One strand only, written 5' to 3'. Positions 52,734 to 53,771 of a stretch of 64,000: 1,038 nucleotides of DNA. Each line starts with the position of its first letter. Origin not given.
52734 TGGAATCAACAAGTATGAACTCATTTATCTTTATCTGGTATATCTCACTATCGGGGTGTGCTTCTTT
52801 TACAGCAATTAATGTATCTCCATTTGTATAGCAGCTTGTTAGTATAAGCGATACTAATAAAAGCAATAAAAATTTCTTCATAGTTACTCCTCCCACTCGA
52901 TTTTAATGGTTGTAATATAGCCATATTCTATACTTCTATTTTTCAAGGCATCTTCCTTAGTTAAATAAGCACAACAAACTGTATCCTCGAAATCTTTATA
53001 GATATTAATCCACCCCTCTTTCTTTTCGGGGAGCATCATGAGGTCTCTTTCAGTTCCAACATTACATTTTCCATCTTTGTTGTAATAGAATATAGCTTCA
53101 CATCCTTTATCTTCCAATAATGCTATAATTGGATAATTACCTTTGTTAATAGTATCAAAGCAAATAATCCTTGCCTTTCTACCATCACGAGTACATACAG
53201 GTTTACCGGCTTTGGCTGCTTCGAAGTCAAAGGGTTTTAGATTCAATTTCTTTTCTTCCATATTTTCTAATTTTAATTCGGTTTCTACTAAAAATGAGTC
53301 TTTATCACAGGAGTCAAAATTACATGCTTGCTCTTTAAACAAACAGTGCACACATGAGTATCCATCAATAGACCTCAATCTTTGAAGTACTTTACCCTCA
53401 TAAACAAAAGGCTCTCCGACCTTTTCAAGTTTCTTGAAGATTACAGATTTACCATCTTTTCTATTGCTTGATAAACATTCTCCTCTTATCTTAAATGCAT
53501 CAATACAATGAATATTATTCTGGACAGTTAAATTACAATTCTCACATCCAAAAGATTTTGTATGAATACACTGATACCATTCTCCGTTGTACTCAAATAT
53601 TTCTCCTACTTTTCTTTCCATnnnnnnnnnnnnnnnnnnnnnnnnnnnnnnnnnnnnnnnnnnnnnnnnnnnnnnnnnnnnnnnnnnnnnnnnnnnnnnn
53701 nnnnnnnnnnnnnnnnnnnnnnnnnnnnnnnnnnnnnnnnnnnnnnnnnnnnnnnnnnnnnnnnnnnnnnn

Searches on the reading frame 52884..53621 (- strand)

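Call 30: search_protein_families(library=phrogs, proteins=[window:52884-53621:-], max_evalue=0.00001)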
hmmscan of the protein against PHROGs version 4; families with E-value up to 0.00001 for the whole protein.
window:52884-53621:- (245 aa): 1 family
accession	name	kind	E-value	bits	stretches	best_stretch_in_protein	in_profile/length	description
phrog_4466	-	unknown function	5.3e-06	27.2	0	144-183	9-50/70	-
